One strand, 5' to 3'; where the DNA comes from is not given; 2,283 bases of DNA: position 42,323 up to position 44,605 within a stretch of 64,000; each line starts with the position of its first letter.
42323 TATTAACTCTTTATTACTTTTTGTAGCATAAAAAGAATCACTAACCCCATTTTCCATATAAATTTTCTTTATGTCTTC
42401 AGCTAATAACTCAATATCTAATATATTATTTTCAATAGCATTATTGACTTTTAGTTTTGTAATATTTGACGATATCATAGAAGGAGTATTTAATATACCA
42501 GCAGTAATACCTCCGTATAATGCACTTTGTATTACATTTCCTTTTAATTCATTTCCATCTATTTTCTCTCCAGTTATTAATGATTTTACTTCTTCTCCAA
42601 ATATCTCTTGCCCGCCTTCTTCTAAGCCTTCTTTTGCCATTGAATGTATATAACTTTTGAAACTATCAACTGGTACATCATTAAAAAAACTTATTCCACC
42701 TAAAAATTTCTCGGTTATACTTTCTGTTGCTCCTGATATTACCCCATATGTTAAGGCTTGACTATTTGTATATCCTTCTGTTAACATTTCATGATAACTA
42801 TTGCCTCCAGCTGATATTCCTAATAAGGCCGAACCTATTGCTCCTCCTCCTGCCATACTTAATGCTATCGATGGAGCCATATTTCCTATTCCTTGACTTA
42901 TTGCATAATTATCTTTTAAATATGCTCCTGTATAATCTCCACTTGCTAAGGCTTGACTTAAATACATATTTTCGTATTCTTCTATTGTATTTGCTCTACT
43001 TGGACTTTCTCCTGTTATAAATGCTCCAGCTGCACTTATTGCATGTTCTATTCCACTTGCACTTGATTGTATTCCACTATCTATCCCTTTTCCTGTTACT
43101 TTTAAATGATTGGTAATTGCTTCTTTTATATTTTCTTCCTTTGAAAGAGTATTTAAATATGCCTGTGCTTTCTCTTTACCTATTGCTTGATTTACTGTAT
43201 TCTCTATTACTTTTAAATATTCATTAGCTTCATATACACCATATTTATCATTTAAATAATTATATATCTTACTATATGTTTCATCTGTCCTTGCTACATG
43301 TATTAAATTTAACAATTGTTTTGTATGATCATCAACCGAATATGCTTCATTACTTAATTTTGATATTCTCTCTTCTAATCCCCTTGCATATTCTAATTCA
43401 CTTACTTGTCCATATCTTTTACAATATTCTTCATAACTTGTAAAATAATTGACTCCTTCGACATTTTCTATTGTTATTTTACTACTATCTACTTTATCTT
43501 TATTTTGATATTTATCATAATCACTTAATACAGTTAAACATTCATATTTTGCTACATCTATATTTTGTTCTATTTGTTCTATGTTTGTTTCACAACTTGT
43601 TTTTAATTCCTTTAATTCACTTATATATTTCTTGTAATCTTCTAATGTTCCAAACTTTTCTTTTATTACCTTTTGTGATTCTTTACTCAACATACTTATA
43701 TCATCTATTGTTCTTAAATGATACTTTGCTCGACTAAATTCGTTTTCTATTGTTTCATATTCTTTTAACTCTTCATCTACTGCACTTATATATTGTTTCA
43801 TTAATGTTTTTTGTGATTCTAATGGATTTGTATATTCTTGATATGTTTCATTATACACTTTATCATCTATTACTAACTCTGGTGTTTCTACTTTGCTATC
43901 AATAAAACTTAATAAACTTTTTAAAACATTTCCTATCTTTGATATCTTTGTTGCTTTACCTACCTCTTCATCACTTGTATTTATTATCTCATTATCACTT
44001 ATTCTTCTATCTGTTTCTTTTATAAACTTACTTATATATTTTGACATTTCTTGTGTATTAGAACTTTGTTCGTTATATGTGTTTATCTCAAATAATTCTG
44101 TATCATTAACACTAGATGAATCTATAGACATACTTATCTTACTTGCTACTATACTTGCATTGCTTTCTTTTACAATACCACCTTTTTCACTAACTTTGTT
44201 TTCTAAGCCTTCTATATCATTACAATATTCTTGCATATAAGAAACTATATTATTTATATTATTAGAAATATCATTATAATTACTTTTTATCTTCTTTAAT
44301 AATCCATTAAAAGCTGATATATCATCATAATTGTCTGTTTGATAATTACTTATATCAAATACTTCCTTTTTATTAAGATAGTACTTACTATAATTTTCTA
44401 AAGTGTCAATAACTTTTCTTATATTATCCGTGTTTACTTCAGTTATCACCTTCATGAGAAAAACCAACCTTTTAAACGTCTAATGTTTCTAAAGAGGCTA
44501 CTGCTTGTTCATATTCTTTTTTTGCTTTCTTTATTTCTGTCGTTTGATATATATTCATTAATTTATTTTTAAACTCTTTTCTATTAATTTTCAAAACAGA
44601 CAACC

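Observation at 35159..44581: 2108-bp perfect direct repeat creates two LXG genes with identical 664-aa N-termini and unrelated C-termini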

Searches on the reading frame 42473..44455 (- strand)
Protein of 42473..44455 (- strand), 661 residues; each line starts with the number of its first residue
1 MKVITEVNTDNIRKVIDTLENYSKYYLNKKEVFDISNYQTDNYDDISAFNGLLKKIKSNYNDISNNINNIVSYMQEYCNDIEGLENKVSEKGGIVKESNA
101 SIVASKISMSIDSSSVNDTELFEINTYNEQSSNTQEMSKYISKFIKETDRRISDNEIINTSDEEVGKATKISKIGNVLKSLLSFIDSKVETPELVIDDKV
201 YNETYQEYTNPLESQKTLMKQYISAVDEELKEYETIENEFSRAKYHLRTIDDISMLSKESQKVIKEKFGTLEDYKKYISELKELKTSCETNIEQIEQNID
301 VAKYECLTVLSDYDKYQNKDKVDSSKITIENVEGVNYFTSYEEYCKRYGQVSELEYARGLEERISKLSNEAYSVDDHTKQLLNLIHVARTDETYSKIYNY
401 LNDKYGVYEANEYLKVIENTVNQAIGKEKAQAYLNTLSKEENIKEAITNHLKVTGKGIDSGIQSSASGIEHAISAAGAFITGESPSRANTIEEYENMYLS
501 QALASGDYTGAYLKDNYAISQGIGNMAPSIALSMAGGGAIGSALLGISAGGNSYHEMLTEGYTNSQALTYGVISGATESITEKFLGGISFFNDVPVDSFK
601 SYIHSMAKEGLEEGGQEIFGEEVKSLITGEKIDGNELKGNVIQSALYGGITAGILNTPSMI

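Call 10: find_homologous_proteins(query=window:42473-44455:-)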
Query seq(661 aa) (661 aa): 3 proteins with E <= 0.001 among 8000 candidates.
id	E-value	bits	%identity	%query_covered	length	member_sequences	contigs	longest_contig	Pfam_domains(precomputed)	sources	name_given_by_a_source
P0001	0.0e+0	1407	100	100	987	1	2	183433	-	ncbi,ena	-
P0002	8.6e-44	168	37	59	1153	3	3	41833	-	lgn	-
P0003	9.6e-44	168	38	59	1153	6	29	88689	-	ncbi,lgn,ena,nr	ncbi:MAG: hypothetical protein HFJ02_00505 [Bacilli bacterium]|nr:hypothetical protein [Bacilli bact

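Call 11: find_encoding_contigs(protein=P0001, flank=10000, max_places=10)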
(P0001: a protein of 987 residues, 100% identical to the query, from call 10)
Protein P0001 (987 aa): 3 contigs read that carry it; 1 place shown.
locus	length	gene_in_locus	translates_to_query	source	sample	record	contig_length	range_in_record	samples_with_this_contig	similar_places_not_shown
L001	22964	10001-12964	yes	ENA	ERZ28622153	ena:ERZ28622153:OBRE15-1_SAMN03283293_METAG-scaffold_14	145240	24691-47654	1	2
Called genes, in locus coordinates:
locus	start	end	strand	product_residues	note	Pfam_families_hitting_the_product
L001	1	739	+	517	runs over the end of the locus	PF00133:tRNA-synt_1, PF01406:tRNA-synt_1e (faint), PF01921:tRNA-synt_1f (faint), PF09334:tRNA-synt_1g, PF00133:tRNA-synt_1, PF08264:Anticodon_1 (faint), PF19303:Anticodon_3 (weak)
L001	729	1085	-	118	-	-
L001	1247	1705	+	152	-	-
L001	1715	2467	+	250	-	PF00069:Pkinase, PF01636:APH (faint), PF07714:PK_Tyr_Ser-Thr, PF03109:ABC1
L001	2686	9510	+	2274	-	-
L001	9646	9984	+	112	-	PF13780:DUF4176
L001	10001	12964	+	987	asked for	-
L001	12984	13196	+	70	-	-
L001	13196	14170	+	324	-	PF03747:ADP_ribosyl_GH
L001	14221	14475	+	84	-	-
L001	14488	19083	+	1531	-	PF01580:FtsK_SpoIIIE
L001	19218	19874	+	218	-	PF06013:WXG100 (faint)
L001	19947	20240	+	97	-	-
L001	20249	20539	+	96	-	-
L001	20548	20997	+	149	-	-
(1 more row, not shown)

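Call 16: find_encoding_contigs(protein=P0003, flank=10000, max_places=8)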
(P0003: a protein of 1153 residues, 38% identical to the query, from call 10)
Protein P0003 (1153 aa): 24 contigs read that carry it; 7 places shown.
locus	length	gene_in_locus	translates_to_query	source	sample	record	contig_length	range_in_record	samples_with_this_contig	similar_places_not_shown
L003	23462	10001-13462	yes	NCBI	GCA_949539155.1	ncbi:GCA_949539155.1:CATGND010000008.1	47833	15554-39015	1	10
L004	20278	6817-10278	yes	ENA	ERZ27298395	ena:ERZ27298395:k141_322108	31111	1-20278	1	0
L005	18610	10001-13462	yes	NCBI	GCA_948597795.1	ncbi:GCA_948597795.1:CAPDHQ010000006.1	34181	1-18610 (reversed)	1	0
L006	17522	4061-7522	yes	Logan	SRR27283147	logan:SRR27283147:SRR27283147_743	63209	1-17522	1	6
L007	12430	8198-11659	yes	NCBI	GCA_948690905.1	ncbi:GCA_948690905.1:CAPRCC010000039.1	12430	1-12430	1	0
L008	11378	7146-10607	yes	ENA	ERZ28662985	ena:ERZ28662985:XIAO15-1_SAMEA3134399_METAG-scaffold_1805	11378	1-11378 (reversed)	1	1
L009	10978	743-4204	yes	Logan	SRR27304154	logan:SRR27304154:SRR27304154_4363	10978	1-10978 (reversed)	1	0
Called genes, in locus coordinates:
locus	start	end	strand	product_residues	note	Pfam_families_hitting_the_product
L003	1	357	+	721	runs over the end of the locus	PF01138:RNase_PH, PF03725:RNase_PH_C, PF03726:PNPase, PF01138:RNase_PH, PF00575:S1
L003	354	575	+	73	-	PF07866:DUF1653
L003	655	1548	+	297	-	PF04015:DUF362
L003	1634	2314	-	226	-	PF01790:LGT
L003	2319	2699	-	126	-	-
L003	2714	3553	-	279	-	-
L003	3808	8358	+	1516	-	PF01580:FtsK_SpoIIIE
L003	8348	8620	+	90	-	-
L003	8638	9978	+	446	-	-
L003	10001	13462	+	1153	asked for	-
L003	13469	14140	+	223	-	-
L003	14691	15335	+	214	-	-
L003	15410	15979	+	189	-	-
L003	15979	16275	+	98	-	-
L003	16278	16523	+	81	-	-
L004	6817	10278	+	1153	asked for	-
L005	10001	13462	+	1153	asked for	-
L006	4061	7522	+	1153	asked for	-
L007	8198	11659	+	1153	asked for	-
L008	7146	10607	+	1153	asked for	-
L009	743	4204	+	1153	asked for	-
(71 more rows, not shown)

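Call 23: search_protein_families(library=ncbifam, proteins=[window:42475-44455:-], max_evalue=0.1)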
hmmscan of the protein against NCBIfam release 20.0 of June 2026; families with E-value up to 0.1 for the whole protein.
window:42475-44455:- (660 aa): 0 families

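Call 24: search_protein_representatives(protein=window:42475-44455:-)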
Query: 660 residues. Proteins with E-value up to 0.001 (for the whole library): 870; up to 1e-10: 304; up to 1e-30: 78. The best 150 are listed.
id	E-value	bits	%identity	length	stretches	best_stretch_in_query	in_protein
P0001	0.0e+00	1405.0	100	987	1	1-660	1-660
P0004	0.0e+00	1402.2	100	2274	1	1-660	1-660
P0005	0.0e+00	1142.2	80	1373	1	1-660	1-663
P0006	6.8e-126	437.8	42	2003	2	138-659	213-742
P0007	3.5e-124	432.2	42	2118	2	155-659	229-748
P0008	2.7e-106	373.1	39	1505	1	6-659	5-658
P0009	3.4e-86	306.7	38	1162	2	180-659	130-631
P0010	1.2e-81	291.8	38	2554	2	188-659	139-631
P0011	1.1e-76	275.4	36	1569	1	16-659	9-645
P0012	2.5e-72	261.0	33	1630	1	7-656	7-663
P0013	2.4e-63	231.3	38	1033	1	167-660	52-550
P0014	6.3e-60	220.0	34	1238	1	103-660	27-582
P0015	5.3e-59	216.9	33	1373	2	254-659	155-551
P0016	8.6e-59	216.3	38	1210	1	232-659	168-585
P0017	1.6e-58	215.4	42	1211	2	371-660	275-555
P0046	6.6e-42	160.5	30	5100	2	508-659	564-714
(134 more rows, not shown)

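Call 25: search_protein_families(library=pfam, proteins=[P0005, P0006, P0008, P0009, P0011, P0012], max_evalue=0.001)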
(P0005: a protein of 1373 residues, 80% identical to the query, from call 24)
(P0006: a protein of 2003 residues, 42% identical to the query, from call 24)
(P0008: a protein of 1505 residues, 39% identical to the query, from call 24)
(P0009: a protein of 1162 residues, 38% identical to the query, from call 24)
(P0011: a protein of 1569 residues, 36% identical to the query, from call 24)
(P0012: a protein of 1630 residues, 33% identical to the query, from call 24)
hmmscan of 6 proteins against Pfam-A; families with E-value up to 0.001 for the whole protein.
P0005 (1373 aa): 0 families

P0006 (2003 aa): 0 families

P0008 (1505 aa): 0 families

P0009 (1162 aa): 0 families

P0011 (1569 aa): 0 families

P0012 (1630 aa): 0 families

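Call 28: find_related_loci(query=window:42475-44455:-, collection=genome_contigs, flank=10000)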
Query window:42475-44455:- (660 aa) in genome_contigs; peptide patterns used: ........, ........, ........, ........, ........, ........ (x = any residue, [..] = any of these).
35 stretches matched a pattern; 2 encode a relative of the query (tblastn E <= 1e-3); 1 distinct loci.
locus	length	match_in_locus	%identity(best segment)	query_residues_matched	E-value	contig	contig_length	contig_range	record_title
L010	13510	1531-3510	98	1-660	0e+0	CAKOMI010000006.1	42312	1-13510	MAG: uncultured Bacilli bacterium isolate REFINED_METABAT215_TOP10_CONTIGS_1500_ASSEMBLY_K77_MERGED__Hadza_MoBio_hadza-E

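Call 32: predict_structure(protein=window:42475-44455:-)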
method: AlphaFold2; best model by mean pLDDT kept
length: 660 residues; sequences in the alignment: 1
mean_pLDDT: 40.2   pTM: 0.26
mean pLDDT of the five models: 40.2, 38.1, 37.6, 36.5, 36.4
residues with pLDDT >= 90: 0; 70-90: 41; 50-70: 34; < 50: 585
segments of 3 or more residues with pLDDT < 50: 1-212, 245-248, 297-435, 437-660
pLDDT, mean of each block of 10 residues (from residue 1): 32 38 39 35 39 37 39 38 38 33 27 31 31 35 37 35 35 32 32 33 43 51 70 82 55 73 82 78 61 49 39 34 31 30 33 33 34 34 36 44 36 44 41 46 40 32 30 33 37 39 34 32 31 33 34 39 37 37 37 41 40 42 43 43 35 30
secondary structure, 60 per line:
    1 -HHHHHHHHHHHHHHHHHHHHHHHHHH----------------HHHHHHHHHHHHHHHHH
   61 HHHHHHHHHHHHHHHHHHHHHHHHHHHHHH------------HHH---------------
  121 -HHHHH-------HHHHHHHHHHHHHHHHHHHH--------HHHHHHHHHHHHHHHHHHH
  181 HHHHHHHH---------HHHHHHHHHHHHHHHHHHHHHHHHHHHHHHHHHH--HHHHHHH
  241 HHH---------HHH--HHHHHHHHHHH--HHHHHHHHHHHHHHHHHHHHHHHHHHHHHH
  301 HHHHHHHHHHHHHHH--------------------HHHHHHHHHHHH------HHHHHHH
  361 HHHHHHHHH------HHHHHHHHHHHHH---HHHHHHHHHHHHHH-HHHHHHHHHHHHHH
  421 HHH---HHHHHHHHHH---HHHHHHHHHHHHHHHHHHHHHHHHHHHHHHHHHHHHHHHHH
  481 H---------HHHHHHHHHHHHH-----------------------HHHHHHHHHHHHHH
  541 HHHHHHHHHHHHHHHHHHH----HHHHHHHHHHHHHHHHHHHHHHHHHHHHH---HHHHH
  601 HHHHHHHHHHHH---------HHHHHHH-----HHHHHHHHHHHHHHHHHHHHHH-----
elements in order: H2-27 H44-90 H122-126 H134-153 H162-188 H198-231 H234-243 H258-268 H271-315 H336-347 H354-369 H376-388 H392-405 H407-423 H427-436 H440-481 H491-503 H527-559 H564-592 H596-612 H622-628 H634-655

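Call 36: find_homologous_proteins(query=A1, max_evalue=1e-10)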
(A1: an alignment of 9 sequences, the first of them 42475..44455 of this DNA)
Query A1 (9 sequences) (660 aa, profile of the alignment): 3 proteins with E <= 1e-10 among 8000 candidates.
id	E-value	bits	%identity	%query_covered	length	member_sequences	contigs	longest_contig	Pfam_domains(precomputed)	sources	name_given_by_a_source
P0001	1.2e-291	987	100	100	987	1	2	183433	-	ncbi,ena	-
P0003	3.2e-89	319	38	59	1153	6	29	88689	-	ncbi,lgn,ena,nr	ncbi:MAG: hypothetical protein HFJ02_00505 [Bacilli bacterium]|nr:hypothetical protein [Bacilli bact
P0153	4.5e-15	74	28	39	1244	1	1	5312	-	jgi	jgi:hypothetical protein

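Call 37: find_related_loci(query=A1, collection=metagenome_contigs, flank=10000)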
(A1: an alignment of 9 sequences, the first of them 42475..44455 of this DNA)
Query A1 (660 aa) in metagenome_contigs; peptide patterns used: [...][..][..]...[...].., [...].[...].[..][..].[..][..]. (x = any residue, [..] = any of these).
201 stretches matched a pattern; 31 encode a relative of the query (tblastn E <= 1e-3); 31 distinct loci.
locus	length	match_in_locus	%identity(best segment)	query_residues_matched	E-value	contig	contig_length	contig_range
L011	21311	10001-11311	33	272-660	2e-53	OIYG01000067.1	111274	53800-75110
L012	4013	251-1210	33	316-656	2e-47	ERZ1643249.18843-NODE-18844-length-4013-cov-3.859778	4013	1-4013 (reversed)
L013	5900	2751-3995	32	302-660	3e-46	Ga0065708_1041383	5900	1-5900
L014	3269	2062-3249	32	277-660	1e-46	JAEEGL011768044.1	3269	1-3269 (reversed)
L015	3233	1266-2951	27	167-660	9e-46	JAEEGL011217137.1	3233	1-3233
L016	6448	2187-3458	33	292-660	2e-44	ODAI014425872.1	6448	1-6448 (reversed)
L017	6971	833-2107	30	278-659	5e-44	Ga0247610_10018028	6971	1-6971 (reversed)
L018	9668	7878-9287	28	221-660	4e-43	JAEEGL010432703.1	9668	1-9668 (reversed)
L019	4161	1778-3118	29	262-660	3e-42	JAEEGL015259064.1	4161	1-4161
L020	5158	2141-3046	32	395-660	4e-38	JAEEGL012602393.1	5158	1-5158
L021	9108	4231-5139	30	380-656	4e-29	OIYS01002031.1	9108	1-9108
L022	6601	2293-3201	30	380-656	4e-29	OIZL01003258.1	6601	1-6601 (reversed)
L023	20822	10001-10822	33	397-659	2e-28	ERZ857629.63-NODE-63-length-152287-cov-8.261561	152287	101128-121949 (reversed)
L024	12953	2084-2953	30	373-657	1e-26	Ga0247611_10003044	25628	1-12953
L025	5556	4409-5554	29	221-577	1e-26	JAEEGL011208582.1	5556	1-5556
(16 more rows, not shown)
